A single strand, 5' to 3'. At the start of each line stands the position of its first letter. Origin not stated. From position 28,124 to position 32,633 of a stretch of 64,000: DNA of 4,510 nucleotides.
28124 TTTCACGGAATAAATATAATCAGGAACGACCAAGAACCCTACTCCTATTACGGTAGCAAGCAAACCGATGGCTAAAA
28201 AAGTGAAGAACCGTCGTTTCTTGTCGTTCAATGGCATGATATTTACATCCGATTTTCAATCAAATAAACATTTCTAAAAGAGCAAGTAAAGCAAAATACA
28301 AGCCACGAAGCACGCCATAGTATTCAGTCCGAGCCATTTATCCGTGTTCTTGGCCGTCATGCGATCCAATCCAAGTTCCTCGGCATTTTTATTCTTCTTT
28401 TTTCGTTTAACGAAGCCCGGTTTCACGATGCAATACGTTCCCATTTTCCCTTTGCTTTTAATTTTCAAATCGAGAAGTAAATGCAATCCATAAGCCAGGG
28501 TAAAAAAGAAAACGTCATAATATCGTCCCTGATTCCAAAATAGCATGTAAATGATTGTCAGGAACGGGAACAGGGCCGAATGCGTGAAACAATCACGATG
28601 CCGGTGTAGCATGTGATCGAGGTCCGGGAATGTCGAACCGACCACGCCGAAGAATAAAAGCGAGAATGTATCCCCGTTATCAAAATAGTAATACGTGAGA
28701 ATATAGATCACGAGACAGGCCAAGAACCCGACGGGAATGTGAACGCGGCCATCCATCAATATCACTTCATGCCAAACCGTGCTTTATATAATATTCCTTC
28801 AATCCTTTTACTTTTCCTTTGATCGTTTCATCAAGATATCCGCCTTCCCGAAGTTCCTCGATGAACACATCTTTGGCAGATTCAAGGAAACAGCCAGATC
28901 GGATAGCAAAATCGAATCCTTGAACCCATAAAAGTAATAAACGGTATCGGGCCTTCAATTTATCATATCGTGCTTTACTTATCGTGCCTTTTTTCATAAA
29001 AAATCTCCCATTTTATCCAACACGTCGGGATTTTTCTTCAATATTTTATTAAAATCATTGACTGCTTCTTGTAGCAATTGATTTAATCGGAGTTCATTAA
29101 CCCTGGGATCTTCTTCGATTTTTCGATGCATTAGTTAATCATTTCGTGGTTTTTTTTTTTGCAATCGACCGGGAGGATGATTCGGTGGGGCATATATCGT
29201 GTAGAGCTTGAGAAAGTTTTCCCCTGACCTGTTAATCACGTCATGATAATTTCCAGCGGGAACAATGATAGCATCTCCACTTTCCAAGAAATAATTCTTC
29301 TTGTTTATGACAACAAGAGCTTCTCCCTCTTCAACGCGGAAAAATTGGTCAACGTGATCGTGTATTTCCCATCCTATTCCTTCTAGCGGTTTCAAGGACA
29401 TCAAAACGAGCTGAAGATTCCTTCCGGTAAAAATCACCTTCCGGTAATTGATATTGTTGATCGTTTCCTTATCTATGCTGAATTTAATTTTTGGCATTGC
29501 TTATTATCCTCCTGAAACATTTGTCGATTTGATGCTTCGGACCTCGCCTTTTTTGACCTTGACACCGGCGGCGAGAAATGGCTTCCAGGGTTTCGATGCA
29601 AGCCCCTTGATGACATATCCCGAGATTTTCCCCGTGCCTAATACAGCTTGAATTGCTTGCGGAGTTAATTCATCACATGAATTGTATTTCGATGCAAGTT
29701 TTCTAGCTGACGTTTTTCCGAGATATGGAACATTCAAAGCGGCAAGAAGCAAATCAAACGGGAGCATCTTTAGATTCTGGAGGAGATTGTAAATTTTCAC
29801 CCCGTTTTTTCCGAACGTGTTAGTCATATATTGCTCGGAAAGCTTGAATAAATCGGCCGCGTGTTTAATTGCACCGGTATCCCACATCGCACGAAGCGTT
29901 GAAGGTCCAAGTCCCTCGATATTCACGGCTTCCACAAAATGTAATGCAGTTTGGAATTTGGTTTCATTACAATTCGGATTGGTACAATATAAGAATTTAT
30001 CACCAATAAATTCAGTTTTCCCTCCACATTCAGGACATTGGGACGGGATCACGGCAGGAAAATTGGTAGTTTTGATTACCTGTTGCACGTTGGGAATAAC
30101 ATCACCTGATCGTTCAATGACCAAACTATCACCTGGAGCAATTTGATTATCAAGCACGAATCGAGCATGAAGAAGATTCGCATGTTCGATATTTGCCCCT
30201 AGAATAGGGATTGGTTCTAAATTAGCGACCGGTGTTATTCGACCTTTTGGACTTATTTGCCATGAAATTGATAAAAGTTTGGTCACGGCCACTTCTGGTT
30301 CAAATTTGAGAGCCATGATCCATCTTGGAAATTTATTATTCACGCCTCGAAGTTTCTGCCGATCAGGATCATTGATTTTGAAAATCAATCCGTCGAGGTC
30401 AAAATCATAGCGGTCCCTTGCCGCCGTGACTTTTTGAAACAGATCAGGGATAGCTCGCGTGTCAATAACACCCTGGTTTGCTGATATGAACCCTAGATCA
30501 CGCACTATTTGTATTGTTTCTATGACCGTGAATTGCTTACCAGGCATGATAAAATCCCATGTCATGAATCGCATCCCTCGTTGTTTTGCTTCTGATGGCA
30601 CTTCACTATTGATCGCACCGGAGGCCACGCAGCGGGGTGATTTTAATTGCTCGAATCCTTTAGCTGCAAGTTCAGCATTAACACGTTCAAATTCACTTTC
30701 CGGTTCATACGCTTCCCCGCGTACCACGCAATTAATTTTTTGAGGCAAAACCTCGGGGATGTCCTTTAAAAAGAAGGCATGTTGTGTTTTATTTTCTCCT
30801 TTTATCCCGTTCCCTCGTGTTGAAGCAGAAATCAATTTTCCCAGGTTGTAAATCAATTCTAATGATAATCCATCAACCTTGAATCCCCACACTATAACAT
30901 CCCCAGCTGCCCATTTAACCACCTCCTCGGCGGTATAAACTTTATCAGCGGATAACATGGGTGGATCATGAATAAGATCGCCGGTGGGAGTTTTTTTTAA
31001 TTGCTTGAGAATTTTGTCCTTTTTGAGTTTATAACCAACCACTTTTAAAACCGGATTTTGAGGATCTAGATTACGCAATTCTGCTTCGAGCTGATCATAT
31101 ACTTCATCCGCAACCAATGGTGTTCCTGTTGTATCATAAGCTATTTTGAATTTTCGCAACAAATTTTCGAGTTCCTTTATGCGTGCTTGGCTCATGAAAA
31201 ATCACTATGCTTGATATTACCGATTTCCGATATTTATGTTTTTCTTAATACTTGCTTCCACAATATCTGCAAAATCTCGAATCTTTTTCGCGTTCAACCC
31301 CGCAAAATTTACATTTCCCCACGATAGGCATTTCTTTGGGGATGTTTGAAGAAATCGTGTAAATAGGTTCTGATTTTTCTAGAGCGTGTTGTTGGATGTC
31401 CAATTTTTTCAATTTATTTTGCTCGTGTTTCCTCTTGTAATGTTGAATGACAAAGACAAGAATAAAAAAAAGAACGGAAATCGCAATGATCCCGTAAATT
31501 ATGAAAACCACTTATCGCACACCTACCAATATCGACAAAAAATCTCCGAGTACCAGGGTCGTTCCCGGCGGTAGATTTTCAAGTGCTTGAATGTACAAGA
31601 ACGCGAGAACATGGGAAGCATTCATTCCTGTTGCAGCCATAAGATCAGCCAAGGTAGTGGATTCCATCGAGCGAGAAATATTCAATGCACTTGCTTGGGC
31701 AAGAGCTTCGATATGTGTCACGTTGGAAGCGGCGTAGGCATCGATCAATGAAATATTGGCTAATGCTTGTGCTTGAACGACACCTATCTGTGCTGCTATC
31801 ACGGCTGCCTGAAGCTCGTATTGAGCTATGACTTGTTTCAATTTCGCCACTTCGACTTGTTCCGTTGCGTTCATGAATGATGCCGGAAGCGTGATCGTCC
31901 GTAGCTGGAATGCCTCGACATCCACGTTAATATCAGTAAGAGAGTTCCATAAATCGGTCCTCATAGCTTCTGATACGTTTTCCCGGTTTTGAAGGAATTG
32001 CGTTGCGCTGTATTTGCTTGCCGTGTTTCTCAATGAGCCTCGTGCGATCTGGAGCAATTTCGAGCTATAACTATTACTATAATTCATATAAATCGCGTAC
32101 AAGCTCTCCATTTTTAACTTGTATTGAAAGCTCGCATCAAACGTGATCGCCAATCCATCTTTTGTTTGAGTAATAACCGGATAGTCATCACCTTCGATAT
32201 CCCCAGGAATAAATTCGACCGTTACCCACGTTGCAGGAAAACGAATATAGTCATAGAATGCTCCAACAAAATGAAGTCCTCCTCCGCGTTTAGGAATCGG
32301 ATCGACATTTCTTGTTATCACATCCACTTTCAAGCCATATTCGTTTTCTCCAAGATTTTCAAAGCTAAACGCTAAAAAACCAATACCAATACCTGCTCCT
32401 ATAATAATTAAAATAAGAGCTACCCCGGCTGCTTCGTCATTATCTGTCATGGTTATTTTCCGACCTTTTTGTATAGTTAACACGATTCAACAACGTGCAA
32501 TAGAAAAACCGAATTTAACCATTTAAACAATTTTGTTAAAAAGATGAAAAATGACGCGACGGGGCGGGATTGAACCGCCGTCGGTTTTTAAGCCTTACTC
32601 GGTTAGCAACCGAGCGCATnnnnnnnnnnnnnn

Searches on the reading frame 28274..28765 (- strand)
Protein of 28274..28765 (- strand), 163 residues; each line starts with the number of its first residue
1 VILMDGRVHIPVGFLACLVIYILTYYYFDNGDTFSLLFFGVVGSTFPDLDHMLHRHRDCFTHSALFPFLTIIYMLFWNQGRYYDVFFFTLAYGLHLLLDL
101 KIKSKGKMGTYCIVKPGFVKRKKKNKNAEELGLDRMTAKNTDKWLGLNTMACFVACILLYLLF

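Call 52: search_protein_families(library=pfam, proteins=[window:28274-28765:-], max_evalue=0.01)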
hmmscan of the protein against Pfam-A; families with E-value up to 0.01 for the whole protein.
window:28274-28765:- (163 aa): 1 family
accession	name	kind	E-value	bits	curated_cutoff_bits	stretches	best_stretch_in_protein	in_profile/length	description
PF04307.19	YdjM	-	3.5e-10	40.1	29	1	4-100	1-107/176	YdjM inner membrane protein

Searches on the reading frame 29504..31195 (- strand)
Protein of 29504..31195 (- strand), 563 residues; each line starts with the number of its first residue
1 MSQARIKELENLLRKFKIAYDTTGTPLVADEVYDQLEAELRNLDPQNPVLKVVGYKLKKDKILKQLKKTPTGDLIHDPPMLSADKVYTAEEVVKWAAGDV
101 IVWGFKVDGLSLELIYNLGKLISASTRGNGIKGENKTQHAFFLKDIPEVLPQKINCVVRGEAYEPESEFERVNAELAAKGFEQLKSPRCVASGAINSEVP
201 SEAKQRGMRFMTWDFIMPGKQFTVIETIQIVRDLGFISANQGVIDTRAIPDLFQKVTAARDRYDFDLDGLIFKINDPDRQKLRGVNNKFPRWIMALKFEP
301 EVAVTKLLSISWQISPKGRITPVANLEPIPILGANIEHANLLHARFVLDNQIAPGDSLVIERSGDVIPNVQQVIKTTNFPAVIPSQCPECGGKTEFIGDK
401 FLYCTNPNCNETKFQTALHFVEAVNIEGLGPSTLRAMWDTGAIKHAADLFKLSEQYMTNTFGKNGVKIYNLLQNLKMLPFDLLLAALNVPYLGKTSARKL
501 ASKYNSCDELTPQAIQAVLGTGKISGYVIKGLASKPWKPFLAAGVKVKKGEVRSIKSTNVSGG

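Call 10: search_protein_families(library=pfam, proteins=[window:29504-31195:-], max_evalue=0.01)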
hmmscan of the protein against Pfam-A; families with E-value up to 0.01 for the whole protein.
window:29504-31195:- (563 aa): 4 families
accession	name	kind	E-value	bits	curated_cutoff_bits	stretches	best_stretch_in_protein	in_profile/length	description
PF01653.23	DNA_ligase_aden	-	1.2e-39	136.8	27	1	75-301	8-253/253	NAD-dependent DNA ligase adenylation domain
PF03120.22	DNA_ligase_OB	-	4.2e-19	68.6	32.9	1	305-377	2-74/79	NAD-dependent DNA ligase OB-fold domain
PF03119.21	DNA_ligase_ZBD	-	0.00016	21.9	25.8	1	386-409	1-25/27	NAD-dependent DNA ligase C4 zinc finger domain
PF12826.13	HHH_2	-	0.0022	18.6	27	1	483-516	2-35/64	Helix-hairpin-helix motif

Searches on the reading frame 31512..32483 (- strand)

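Call 11: search_protein_families(library=pfam, proteins=[window:31512-32483:-], max_evalue=0.01)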
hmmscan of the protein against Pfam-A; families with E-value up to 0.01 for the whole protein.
window:31512-32483:- (323 aa): 1 family
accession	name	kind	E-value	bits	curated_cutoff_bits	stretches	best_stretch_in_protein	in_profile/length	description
PF01145.31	Band_7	-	5.4e-24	85.6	23.6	1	65-225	20-173/176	SPFH domain / Band 7 family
